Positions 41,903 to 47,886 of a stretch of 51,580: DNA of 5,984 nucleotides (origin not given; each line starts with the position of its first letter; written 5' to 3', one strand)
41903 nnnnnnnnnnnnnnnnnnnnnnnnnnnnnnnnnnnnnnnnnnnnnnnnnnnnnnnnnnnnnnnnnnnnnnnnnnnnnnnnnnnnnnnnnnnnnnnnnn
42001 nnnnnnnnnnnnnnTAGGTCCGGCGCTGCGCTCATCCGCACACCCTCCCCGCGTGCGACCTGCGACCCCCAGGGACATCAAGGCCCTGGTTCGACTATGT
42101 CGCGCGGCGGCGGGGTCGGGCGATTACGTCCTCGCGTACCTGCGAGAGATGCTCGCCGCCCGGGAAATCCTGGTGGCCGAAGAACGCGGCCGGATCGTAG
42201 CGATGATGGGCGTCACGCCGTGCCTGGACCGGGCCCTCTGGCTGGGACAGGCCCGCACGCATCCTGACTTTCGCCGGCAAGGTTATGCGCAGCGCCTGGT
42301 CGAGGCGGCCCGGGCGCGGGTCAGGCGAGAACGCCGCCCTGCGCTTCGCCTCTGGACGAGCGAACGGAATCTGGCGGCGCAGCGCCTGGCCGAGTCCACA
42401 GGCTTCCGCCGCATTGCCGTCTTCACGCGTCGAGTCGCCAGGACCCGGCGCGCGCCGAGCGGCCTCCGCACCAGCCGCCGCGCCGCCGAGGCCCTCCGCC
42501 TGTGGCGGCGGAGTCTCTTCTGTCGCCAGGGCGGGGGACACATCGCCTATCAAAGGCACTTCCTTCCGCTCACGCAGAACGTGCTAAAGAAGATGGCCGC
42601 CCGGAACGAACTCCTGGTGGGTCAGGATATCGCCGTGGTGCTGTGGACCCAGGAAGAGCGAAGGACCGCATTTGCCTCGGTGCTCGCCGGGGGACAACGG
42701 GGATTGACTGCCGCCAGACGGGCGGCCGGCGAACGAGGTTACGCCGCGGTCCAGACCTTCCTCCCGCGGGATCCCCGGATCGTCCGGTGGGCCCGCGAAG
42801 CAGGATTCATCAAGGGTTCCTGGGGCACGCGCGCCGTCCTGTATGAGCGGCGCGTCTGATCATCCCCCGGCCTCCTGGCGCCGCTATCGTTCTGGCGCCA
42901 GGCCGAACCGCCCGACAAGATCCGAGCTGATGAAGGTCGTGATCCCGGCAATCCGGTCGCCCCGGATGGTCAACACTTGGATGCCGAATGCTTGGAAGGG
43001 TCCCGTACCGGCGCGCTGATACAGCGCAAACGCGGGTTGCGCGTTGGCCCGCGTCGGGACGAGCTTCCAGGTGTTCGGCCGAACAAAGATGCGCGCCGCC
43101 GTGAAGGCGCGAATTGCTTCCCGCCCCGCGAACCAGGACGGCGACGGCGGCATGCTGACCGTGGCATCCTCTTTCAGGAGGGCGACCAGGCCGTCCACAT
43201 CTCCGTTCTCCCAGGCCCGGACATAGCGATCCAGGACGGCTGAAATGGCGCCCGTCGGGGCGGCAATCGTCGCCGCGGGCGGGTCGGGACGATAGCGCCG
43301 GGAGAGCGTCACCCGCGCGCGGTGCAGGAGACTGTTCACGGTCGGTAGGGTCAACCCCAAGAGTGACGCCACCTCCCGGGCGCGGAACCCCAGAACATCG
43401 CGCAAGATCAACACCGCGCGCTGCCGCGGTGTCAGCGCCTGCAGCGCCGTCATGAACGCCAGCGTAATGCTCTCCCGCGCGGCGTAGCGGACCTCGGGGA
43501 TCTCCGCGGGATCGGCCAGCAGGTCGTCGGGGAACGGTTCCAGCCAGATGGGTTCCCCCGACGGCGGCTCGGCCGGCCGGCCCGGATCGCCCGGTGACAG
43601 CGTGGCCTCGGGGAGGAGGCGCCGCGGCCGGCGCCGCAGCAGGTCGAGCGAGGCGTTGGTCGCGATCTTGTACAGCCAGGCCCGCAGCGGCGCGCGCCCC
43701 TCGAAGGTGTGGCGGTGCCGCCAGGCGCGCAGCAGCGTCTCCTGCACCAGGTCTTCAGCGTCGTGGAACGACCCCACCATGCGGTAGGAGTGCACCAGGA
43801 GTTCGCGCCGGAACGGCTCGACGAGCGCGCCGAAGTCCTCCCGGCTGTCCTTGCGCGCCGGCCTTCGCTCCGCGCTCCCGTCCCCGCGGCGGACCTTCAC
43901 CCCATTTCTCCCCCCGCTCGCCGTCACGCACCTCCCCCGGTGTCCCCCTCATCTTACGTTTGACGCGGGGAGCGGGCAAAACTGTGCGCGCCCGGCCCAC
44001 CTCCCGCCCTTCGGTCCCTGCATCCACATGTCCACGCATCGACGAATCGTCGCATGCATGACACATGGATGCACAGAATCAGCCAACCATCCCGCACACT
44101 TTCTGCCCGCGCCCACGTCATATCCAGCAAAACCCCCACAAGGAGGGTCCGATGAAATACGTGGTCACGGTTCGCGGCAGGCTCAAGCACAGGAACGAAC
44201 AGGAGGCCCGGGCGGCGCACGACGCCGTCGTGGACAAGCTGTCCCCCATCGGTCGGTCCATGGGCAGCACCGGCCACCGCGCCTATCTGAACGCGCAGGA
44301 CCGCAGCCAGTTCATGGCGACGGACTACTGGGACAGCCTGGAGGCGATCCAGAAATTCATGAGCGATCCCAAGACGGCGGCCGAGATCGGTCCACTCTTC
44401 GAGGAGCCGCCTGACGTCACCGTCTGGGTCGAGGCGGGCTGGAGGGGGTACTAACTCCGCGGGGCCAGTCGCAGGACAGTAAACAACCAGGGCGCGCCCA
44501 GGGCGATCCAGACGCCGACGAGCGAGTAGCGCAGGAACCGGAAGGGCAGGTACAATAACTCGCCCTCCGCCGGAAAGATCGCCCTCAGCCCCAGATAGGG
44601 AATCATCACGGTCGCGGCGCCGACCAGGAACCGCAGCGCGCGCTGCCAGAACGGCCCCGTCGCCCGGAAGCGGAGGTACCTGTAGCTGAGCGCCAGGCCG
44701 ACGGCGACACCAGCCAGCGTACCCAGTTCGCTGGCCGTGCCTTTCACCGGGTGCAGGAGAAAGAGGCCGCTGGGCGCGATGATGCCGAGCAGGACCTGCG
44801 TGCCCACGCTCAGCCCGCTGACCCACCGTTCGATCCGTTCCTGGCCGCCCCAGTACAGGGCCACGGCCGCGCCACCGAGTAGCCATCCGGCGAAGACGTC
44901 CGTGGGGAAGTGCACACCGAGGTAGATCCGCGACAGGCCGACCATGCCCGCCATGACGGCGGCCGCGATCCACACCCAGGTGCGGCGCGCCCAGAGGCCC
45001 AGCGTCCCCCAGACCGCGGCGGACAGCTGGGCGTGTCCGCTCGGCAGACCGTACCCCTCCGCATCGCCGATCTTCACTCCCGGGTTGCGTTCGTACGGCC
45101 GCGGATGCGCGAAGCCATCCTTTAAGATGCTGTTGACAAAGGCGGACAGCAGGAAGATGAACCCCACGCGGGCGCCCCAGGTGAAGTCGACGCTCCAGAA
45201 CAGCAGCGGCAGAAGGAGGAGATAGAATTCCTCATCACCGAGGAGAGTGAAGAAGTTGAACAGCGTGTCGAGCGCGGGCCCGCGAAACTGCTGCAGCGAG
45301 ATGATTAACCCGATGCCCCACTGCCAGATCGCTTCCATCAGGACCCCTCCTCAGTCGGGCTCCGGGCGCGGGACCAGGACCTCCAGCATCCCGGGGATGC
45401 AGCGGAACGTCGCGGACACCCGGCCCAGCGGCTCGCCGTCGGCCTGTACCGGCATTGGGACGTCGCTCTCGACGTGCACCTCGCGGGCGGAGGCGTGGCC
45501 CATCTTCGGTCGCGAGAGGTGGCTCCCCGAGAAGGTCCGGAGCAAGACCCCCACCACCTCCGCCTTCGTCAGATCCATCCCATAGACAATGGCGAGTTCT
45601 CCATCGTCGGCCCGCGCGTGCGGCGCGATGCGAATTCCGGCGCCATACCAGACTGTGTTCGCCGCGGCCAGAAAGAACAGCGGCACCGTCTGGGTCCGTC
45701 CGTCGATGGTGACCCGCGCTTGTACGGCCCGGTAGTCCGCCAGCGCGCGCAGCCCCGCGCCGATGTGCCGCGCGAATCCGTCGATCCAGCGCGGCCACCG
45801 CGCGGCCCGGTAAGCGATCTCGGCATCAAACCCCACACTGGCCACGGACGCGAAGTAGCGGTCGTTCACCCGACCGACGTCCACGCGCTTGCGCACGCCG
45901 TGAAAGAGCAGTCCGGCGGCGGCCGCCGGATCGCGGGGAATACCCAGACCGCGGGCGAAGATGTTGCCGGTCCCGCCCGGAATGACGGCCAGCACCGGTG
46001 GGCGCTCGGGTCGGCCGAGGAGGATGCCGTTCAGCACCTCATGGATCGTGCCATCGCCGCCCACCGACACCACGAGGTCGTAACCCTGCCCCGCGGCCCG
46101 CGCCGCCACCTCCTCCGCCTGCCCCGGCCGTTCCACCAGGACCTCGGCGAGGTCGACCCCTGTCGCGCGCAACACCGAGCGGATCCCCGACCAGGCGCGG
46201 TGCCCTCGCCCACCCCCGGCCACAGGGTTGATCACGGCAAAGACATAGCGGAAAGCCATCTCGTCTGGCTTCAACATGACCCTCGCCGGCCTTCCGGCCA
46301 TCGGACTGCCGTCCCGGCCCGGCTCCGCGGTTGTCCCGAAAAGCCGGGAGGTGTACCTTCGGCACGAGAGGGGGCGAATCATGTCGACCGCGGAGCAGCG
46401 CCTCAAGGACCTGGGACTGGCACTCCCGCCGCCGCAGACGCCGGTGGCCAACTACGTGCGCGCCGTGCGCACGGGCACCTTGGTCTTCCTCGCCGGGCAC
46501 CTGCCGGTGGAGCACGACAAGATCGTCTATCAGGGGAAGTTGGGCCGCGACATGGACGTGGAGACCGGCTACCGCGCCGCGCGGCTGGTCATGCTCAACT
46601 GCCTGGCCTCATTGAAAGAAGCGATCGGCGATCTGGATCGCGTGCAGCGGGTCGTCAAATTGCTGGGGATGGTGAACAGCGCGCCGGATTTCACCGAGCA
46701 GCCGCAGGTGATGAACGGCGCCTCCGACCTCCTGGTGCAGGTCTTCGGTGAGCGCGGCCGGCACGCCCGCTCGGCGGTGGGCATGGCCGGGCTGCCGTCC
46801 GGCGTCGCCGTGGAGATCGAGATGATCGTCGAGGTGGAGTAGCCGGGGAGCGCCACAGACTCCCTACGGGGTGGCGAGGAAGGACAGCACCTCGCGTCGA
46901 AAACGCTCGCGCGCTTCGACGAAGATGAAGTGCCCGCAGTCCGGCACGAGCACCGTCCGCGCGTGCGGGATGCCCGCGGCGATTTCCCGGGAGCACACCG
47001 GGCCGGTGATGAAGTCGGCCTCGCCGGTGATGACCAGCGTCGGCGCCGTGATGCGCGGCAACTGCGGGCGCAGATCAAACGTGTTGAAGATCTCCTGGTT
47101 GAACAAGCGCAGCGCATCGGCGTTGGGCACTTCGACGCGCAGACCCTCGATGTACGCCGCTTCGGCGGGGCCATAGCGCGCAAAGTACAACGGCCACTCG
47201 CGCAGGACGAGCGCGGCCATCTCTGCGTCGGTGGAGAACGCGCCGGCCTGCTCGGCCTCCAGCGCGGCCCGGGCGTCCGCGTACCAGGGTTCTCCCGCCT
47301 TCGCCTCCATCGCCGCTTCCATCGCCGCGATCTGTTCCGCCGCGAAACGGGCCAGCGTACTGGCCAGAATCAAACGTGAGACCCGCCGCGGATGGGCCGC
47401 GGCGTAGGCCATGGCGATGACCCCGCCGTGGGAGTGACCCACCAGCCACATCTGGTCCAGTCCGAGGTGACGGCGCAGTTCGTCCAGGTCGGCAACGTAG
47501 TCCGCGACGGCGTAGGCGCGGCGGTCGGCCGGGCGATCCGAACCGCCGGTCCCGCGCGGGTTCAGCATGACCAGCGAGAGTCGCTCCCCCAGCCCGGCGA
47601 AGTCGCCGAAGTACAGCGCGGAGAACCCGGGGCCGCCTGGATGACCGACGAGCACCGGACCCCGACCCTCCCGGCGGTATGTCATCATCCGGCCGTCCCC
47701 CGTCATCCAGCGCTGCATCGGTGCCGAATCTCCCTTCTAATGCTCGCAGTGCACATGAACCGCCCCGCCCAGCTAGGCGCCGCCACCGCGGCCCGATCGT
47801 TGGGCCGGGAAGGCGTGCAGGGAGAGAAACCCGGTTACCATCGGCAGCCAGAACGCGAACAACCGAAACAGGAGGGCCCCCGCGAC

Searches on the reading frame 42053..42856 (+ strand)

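Call 38: search_protein_families(library=pfam, proteins=[window:42053-42856:+], max_evalue=0.001)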
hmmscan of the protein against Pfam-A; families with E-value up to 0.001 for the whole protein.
window:42053-42856:+ (268 aa): 6 families
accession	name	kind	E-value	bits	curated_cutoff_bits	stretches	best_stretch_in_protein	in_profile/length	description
PF00583.31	Acetyltransf_1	-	3.2e-12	47.2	20.7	1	35-118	31-116/116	Acetyltransferase (GNAT) family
PF13508.13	Acetyltransf_7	-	4.8e-11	43.3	27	1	37-119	3-83/84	Acetyltransferase (GNAT) domain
PF13527.13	Acetyltransf_9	-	5.6e-08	33.3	25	1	2-106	3-117/127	Acetyltransferase (GNAT) domain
PF08445.16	FR47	-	3.5e-07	30.6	22.1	1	64-122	24-81/86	FR47-like protein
PF13302.13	Acetyltransf_3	-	0.00012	23.3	25.4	1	48-119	65-138/138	Acetyltransferase (GNAT) domain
PF13673.13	Acetyltransf_10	-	0.00021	21.7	23.6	1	33-121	25-110/128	Acetyltransferase (GNAT) domain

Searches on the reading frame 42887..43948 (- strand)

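Call 33: search_protein_families(library=pfam, proteins=[window:42887-43948:-], max_evalue=0.001)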
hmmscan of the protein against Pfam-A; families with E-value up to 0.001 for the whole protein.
window:42887-43948:- (354 aa): 9 families
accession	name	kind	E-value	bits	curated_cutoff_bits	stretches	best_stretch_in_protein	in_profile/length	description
PF04542.20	Sigma70_r2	-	3.1e-19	69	24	1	42-109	1-70/71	Sigma-70 region 2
PF08281.18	Sigma70_r4_2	-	1.4e-15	57.1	25.7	1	164-215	3-54/54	Sigma-70, region 4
PF12680.13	SnoaL_2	-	5.8e-12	46.5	27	1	240-334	2-100/102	SnoaL-like domain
PF04545.22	Sigma70_r4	-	1.2e-07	31.5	24.1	1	168-215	1-48/50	Sigma-70, region 4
PF22029.2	PhyR_sigma2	-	2.4e-06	27.9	27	1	57-95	15-53/55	Sigma2 domain of PhyR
PF22233.2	PhyR_sigma-like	-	1.7e-05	25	27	1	169-213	1-45/50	Response regulator PhyR, sigma-like domain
PF13474.12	SnoaL_3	-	2.4e-05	25.1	22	1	235-304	1-69/121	SnoaL-like domain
PF13577.12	SnoaL_4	-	0.00012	22.5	24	1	234-286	8-60/126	SnoaL-like domain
PF02136.26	NTF2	-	0.00024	22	21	1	236-287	3-53/116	Nuclear transport factor 2 (NTF2) domain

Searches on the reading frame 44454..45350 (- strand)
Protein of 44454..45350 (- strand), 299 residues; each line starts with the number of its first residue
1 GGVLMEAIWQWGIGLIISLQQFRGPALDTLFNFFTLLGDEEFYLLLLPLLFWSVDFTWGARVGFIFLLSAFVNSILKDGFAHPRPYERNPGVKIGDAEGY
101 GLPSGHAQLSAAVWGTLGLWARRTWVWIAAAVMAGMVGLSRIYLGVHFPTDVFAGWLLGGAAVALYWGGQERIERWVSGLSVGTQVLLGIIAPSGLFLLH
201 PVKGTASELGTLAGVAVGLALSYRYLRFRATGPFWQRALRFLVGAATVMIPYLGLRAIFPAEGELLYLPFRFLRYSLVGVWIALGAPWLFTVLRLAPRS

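Call 33: search_protein_families(library=pfam, proteins=[window:44454-45350:-], max_evalue=0.001)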
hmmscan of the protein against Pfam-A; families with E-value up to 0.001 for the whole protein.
window:44454-45350:- (299 aa): 2 families
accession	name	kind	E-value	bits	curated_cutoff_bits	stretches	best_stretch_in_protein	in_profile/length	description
PF01569.27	PAP2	-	5.3e-23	81.6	27.2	1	60-168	3-123/130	PAP2 superfamily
PF14378.12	PAP2_3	-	3.1e-07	30.8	27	1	101-165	126-190/190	PAP2 superfamily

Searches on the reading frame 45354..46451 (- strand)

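Call 33: search_protein_families(library=pfam, proteins=[window:45354-46451:-], max_evalue=0.001)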
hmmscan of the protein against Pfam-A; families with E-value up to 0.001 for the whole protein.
window:45354-46451:- (366 aa): 3 families
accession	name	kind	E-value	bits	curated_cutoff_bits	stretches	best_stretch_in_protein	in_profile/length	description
PF19279.4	YegS_C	-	2.2e-35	122.2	27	1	203-360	2-158/158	YegS C-terminal NAD kinase beta sandwich-like domain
PF00781.29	DAGK_cat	-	3e-32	111.3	23.6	1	71-195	3-125/125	Diacylglycerol kinase catalytic domain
PF01513.26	NAD_kinase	-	0.00045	21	25.5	1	112-157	61-103/130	ATP-NAD kinase N-terminal domain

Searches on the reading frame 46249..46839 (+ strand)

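Call 33: search_protein_families(library=pfam, proteins=[window:46249-46839:+], max_evalue=0.001)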
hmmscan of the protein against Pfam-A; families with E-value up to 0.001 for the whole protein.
window:46249-46839:+ (197 aa): 2 families
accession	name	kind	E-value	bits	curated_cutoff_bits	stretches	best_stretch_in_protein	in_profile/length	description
PF14588.11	YjgF_endoribonc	-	8.2e-27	94.3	35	1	49-176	1-128/148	YjgF/chorismate_mutase-like, putative endoribonuclease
PF01042.26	Ribonuc_L-PSP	-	4.3e-17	62.7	27.3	1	65-195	7-120/121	Endoribonuclease L-PSP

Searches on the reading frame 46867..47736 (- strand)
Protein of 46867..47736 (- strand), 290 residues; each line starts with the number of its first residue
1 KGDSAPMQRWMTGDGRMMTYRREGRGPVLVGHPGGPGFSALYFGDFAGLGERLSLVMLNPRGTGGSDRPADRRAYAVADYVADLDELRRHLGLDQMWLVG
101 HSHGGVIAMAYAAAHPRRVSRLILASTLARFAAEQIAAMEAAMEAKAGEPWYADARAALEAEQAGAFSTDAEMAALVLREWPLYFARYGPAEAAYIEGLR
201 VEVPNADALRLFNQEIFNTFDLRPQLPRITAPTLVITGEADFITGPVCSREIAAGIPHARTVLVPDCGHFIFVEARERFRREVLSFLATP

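Call 38: search_protein_families(library=pfam, proteins=[window:46867-47736:-], max_evalue=0.001)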
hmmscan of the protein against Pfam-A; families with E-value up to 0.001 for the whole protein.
window:46867-47736:- (290 aa): 5 families
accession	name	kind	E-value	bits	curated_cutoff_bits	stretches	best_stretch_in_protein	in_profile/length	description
PF00561.26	Abhydrolase_1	-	1.4e-36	126.8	25.8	1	27-274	1-243/245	alpha/beta hydrolase fold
PF12697.13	Abhydrolase_6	-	8.8e-18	66.2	26.3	1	32-280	4-215/217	Alpha/beta hydrolase family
PF12146.15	Hydrolase_4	-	8.8e-18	64.9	27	1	55-142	34-128/239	Serine aminopeptidase, S33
PF00756.26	Esterase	-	0.00035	20.9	22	1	96-154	117-168/251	Putative esterase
PF03096.20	Ndr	-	0.00077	18.7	23.3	0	71-130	76-135/283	Ndr family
